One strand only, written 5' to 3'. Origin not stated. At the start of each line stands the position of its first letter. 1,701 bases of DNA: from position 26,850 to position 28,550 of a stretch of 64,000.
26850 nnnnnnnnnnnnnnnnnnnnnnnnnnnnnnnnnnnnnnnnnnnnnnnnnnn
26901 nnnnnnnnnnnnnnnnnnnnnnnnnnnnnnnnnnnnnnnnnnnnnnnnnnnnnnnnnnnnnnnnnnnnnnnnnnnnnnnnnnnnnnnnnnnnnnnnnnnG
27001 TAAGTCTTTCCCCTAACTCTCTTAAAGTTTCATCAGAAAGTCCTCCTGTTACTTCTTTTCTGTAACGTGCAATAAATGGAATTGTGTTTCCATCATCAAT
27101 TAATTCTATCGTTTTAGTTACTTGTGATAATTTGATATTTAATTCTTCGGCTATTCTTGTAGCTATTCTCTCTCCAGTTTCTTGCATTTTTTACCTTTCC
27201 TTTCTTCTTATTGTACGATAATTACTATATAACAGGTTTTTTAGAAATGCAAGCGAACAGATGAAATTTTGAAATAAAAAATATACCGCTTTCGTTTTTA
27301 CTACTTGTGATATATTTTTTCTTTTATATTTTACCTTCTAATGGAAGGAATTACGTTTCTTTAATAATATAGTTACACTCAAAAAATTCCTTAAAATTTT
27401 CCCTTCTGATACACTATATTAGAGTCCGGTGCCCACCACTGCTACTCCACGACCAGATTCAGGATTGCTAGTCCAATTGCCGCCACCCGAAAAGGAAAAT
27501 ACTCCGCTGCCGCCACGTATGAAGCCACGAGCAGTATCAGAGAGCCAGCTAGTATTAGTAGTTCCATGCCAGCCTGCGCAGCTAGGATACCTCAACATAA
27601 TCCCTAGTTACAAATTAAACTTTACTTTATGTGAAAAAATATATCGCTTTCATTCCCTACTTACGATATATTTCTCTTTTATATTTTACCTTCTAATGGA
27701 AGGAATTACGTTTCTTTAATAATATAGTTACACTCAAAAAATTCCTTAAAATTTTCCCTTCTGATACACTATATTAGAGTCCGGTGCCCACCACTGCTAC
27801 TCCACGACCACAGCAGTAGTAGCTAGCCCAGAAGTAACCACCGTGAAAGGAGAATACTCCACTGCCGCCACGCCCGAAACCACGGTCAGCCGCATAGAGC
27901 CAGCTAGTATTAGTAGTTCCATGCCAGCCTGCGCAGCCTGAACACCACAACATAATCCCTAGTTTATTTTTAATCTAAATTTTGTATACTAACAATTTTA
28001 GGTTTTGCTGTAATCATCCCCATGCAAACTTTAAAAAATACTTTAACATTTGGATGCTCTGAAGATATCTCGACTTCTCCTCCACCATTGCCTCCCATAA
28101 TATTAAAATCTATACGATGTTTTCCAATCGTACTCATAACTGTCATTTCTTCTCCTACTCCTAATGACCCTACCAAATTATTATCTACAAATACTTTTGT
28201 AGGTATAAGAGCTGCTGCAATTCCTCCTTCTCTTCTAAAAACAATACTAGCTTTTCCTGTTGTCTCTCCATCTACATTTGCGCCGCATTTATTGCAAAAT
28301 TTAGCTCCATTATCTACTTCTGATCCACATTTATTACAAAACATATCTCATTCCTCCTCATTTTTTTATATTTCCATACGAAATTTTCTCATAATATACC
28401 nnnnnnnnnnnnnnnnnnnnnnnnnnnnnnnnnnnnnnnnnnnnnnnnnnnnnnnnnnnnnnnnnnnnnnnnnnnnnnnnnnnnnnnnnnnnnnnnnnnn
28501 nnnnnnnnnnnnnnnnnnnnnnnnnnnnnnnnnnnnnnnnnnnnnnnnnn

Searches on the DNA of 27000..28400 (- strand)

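Call 4: search_rna_families(source=window, start=27000, end=28400, threshold=evalue, max_evalue=1, show_alignments=3)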
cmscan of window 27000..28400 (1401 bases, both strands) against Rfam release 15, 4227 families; matches with E-value up to 1: 3.
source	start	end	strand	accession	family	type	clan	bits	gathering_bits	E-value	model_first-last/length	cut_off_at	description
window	27277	27422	-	RF02921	RT-14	Gene; sRNA;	-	69.4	48.1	4.4e-09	1-144/144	no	RT-14 RNA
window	27635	27777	-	RF02921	RT-14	Gene; sRNA;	-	60.1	48.1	2.3e-07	1-144/144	no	RT-14 RNA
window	27161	27272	+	RF00648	MIR396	Gene; miRNA;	-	19.6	80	0.68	1-118/118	no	MIR396 microRNA precursor family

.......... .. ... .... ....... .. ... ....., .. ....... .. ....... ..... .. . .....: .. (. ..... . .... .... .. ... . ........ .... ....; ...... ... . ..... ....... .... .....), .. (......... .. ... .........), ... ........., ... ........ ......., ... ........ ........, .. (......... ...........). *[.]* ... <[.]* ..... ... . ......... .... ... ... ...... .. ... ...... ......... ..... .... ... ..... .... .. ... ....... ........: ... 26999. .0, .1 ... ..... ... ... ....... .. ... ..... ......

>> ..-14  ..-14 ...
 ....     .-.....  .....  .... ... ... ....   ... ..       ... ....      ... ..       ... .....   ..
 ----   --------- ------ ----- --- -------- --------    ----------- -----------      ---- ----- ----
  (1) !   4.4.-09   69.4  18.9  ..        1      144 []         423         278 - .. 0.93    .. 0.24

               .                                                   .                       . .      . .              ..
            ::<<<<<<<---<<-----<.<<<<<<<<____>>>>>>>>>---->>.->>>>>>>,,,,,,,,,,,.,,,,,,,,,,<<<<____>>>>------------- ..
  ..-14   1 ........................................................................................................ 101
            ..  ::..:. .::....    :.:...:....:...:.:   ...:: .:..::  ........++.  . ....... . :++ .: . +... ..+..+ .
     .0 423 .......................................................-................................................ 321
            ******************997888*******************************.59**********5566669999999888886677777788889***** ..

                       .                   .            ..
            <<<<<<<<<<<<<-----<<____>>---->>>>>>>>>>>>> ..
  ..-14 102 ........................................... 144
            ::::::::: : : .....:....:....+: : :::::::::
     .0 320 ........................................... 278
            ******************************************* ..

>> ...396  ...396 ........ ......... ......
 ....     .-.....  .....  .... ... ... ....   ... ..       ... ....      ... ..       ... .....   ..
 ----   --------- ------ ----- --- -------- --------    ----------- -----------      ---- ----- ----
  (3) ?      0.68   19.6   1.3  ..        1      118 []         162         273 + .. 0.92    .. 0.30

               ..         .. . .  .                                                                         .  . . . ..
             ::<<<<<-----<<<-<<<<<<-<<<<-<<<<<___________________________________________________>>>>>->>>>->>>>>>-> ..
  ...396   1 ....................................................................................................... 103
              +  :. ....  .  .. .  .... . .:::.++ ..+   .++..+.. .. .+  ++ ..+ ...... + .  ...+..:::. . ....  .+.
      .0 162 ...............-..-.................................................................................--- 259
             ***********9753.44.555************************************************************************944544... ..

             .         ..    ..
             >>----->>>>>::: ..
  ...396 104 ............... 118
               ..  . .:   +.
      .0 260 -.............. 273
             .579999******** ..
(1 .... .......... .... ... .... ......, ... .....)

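Call 16: search_dna_similar(query=window:27265-27620:-, collection=phages, mode=distant, max_rows=20)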
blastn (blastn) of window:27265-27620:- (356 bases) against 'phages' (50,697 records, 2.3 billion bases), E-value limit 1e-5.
No match.

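Call 17: search_dna_similar(query=window:27265-27620:-, collection=plasmids, mode=distant, max_rows=20)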
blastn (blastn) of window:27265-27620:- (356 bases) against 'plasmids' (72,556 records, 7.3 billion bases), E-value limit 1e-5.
No match.

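Call 29: search_rna_families(sources=[L004, L005], threshold=evalue, max_evalue=0.1)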
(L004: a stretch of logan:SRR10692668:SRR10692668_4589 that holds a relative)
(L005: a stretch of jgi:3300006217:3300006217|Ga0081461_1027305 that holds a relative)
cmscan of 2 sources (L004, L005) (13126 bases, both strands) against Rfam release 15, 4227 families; matches with E-value up to 0.1: 1.
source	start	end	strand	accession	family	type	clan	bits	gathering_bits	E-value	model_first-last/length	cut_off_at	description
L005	3314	3459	+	RF02921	RT-14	Gene; sRNA;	-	81.8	48.1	2.1e-10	1-144/144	no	RT-14 RNA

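Call 34: search_rna_families(sources=[L006, L007, L008, L009, L010, L011], threshold=evalue, max_evalue=0.1)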
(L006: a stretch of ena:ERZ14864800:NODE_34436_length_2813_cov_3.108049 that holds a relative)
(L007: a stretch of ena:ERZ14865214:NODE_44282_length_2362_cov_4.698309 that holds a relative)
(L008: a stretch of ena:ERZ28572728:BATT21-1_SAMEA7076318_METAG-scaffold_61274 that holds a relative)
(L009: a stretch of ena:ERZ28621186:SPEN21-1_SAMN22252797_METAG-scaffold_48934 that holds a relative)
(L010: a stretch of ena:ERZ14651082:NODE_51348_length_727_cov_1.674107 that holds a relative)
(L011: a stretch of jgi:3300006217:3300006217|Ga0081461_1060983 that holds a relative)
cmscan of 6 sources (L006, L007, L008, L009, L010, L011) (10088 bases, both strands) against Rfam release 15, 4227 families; matches with E-value up to 0.1: 10.
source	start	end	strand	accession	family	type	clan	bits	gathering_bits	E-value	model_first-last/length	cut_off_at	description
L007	1957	2099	+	RF02921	RT-14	Gene; sRNA;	-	76.2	48.1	1.7e-09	1-144/144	no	RT-14 RNA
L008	981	1123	+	RF02921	RT-14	Gene; sRNA;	-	73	48.1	6.7e-09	1-144/144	no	RT-14 RNA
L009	375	517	+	RF02921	RT-14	Gene; sRNA;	-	73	48.1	6.7e-09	1-144/144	no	RT-14 RNA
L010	363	505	+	RF02921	RT-14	Gene; sRNA;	-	73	48.1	6.7e-09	1-144/144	no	RT-14 RNA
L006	2176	2317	+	RF02921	RT-14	Gene; sRNA;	-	68.7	48.1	4.3e-08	1-144/144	no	RT-14 RNA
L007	1558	1699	+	RF02921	RT-14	Gene; sRNA;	-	63.9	48.1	3.2e-07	1-144/144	no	RT-14 RNA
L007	1158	1300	+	RF02921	RT-14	Gene; sRNA;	-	58.5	48.1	3.3e-06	1-144/144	no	RT-14 RNA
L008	582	723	+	RF02921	RT-14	Gene; sRNA;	-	58.2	48.1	3.8e-06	1-144/144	no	RT-14 RNA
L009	1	117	+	RF02921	RT-14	Gene; sRNA;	-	43.4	48.1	0.0021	25-144/144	5'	RT-14 RNA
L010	14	105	+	RF02921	RT-14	Gene; sRNA;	-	41.7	48.1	0.0043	1-144/144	no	RT-14 RNA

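Call 71: build_rna_model(alignment_id=A4, structure=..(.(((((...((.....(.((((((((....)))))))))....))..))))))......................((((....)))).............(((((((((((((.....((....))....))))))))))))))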
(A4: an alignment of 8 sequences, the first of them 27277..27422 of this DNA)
Model R1 built from alignment A4 (8 sequences, 146 columns); structure: as given.
model positions 144; base pairs 35; branch points 2; effective number of sequences 1.11; information 0.591 bits per position. Calibrated on 0.2 Mb of random sequence (short: E-values are rough).
structure used (alignment columns):
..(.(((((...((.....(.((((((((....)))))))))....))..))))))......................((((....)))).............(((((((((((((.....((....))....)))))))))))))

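Call 72: search_with_rna_model(model_id=R1, sources=[L013, L016, L017, L018, L019, L020, L021, L022, L023, L024, L025, L027, L028, L029, L030, L031, L033, L035, L036, L037, L039, L040, L042, L043, L044, L045, L046, L047, L048, L049, L050, L051, L052, L054, L055, L056, L059, L060, L061, L062, L063, L064, L065, L066, L067, L068, L069, L070, L071, L072, L073, L074, L075, L076, L077, L078, L079, L080, L082, L083, L084, L086, L087, L088, L089, L090, L091, L092, L094, L095, L096, L097, L099, L100, L101, L102, L104, L105, L106, L108, L109, L110, L111, L112, L113, L114, L115, L116, L117, L118, L119, L120, L121, L122, L123, L124, L125, L126, L127, L128], max_evalue=0.001, make_alignment=true)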
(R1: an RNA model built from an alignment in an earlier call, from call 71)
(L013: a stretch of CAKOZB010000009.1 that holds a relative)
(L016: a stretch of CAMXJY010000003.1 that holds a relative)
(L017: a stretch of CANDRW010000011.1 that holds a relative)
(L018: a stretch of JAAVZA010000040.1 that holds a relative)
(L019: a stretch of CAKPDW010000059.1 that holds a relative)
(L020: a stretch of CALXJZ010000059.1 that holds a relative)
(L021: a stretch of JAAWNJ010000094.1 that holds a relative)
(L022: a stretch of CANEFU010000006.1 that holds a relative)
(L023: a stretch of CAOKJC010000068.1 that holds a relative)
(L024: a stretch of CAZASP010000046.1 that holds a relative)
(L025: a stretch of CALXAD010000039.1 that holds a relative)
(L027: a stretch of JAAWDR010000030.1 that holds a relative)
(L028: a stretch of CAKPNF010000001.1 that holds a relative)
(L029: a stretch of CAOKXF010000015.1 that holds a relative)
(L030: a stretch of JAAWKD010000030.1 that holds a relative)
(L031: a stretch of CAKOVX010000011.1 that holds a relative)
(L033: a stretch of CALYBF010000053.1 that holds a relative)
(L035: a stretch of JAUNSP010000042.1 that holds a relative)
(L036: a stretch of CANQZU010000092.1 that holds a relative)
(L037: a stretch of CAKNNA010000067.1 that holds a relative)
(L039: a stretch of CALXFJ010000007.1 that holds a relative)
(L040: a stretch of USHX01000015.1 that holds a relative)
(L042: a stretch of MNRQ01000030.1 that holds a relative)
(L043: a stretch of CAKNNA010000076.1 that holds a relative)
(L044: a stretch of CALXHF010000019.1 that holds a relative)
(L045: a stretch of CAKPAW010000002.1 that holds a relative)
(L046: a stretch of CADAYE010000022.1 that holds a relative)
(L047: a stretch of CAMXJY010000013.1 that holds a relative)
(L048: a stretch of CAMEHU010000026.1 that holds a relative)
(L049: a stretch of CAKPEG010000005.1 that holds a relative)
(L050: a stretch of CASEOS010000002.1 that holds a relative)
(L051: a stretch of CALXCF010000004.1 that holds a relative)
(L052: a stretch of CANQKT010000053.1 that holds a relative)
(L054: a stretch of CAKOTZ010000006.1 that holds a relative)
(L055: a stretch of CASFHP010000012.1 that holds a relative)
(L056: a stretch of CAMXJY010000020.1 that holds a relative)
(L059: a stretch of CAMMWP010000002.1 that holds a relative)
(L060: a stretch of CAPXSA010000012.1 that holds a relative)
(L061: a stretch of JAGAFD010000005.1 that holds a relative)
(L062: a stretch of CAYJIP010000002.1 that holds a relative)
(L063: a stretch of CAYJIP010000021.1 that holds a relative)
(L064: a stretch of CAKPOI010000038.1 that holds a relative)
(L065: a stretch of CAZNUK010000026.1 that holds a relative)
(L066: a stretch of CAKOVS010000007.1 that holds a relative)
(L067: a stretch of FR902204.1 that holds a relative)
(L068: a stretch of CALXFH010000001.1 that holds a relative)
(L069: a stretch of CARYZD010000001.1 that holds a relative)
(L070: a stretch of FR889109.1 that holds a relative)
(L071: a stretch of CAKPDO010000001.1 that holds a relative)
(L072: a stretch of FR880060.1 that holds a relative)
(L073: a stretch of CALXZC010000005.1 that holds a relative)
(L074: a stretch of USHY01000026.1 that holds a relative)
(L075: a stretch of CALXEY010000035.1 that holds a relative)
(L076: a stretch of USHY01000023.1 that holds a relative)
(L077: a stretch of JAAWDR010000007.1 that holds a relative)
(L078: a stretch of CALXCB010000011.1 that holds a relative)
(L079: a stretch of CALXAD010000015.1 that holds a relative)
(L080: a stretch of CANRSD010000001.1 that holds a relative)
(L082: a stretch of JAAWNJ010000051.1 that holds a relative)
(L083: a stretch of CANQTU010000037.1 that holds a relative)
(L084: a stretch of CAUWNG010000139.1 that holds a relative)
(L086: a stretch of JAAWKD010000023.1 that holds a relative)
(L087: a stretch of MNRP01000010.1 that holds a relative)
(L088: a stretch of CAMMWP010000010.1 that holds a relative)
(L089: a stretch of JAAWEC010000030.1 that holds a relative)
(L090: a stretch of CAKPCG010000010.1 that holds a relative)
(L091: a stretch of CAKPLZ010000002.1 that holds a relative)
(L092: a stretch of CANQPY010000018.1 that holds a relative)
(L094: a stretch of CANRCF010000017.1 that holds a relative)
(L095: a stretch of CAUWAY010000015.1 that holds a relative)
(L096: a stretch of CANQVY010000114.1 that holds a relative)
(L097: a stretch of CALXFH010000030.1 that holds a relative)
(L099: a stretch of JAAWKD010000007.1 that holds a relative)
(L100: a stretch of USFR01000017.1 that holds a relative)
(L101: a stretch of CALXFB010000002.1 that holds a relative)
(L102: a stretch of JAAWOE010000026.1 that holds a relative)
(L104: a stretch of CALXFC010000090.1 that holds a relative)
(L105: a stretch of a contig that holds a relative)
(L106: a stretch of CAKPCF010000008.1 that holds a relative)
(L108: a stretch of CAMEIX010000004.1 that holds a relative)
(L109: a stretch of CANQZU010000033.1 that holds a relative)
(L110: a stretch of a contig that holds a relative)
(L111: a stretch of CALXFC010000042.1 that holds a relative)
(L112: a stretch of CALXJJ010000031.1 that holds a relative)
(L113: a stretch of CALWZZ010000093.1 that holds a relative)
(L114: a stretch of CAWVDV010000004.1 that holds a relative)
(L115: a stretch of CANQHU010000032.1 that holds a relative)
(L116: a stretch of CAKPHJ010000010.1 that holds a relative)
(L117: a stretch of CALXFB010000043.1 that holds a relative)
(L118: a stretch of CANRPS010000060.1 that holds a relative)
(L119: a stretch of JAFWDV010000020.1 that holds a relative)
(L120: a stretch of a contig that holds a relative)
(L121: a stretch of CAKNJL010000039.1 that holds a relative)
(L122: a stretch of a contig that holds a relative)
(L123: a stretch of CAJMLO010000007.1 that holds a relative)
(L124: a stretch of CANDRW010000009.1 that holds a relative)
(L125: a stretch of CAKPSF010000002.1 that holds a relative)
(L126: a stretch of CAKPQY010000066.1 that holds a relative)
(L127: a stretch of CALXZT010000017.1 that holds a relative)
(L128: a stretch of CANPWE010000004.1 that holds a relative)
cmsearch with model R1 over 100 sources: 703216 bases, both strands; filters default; matches with E-value up to 0.001: 68.
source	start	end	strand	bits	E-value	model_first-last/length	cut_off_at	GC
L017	4598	4741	+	153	3.5e-26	1-144/144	no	0.28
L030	4141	4283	+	145.3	1e-24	1-144/144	no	0.27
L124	3949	4091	-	143.6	2.3e-24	1-144/144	no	0.26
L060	2319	2461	-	138.9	1.8e-23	1-144/144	no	0.27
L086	592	738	+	133.5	1.9e-22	1-144/144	no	0.26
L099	1580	1722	-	120.1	6.9e-20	1-144/144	no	0.24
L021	463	606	+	119.3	9.7e-20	1-144/144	no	0.31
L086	2961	3140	+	110.6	4.5e-18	1-144/144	no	0.26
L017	2181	2274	+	70.4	2.2e-10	1-144/144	no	0.24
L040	702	843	-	68.3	5.6e-10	1-144/144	no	0.27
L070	3716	3860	+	64.3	3.2e-09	1-144/144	no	0.26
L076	2463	2606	+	63.6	4.3e-09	1-144/144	no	0.24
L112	7421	7564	-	58.2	4.8e-08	1-144/144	no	0.23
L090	1792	1937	+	53.9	3.1e-07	1-144/144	no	0.22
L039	674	817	+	53.2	4.2e-07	1-144/144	no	0.22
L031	105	249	+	49.9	1.8e-06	1-144/144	no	0.26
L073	156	305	-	49.4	2.2e-06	1-144/144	no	0.26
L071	1644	1786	+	49.4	2.2e-06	1-144/144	no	0.28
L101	5707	5855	+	48.1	4.1e-06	1-144/144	no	0.21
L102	1637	1782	+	48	4.2e-06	1-144/144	no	0.27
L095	6990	7132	+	47.1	6.2e-06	1-144/144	no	0.29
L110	2057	2206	+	47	6.5e-06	1-144/144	no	0.23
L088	146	244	-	46.7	7.4e-06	1-144/144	no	0.24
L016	892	1036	-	46.3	8.8e-06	1-144/144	no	0.24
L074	1610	1751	-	46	1e-05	1-144/144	no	0.24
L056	2262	2405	-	45.4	1.3e-05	1-144/144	no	0.22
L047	5669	5812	-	45.4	1.3e-05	1-144/144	no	0.19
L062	5108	5245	-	45.3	1.4e-05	1-144/144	no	0.22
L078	3734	3885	+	44.9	1.6e-05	1-144/144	no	0.28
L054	1941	2086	+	44.8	1.7e-05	1-144/144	no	0.28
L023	1587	1687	+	44.8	1.7e-05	1-144/144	no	0.21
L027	3539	3644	+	43.6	2.9e-05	1-144/144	no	0.21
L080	3199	3345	-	42.9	3.8e-05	1-144/144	no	0.2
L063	230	328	+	42.6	4.4e-05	1-144/144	no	0.26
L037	487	631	-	42.5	4.7e-05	1-144/144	no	0.22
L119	4722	4864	-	42.3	5.2e-05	1-144/144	no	0.26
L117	5251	5353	-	42.2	5.2e-05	1-144/144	no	0.21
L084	2546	2690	+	41.9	6.2e-05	1-144/144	no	0.22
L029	4887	5030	+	41.7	6.7e-05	1-144/144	no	0.24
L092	4597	4744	+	41.6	6.8e-05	1-144/144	no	0.28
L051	4168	4269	-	40.9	9.4e-05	1-144/144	no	0.23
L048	6542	6686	+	40.9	9.6e-05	1-144/144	no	0.28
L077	1810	1910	+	40.1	0.00014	1-144/144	no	0.2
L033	6303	6437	-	40.1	0.00014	1-144/144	no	0.19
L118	1869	1971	+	40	0.00014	1-144/144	no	0.28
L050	3581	3731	+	39.9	0.00015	1-144/144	no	0.21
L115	922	1068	+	39.7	0.00016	1-144/144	no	0.27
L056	1867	2010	-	39.6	0.00016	1-144/144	no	0.22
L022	5586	5733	-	39.5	0.00017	1-144/144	no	0.25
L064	2876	3020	-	39.1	0.00021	1-144/144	no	0.26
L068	6479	6580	+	38.8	0.00023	1-144/144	no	0.23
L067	1902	2046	-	38.7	0.00025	1-144/144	no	0.24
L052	1965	2110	+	38.7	0.00025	1-144/144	no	0.27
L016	1266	1410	-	38.4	0.00029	1-144/144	no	0.24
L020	6643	6785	-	37.8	0.00038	1-144/144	no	0.18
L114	2283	2425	-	37.8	0.00038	1-144/144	no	0.18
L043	1441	1586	-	37.7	0.00039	1-144/144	no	0.26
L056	3373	3516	-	37.6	0.0004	1-144/144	no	0.23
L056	3721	3864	-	37.6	0.0004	1-144/144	no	0.21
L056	2996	3139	-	37.5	0.00041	1-144/144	no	0.22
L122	2059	2158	+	37.4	0.00043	1-144/144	no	0.23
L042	1561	1656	+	37.1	0.00049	1-144/144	no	0.24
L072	6653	6798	-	37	0.00052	1-144/144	no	0.29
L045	7435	7577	+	36.7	0.00059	1-144/144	no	0.28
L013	4608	4753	-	36.5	0.00065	1-144/144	no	0.3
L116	3404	3549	+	36.3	0.00071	1-144/144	no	0.21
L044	2836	2968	-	36.1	0.00078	1-144/144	no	0.2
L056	2610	2753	-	35.7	0.00094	1-144/144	no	0.23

Alignment A5: 68 matches aligned to the model, 236 columns, each read 5' to 3' on its own strand. Consensus structure (alignment columns), stored with it:
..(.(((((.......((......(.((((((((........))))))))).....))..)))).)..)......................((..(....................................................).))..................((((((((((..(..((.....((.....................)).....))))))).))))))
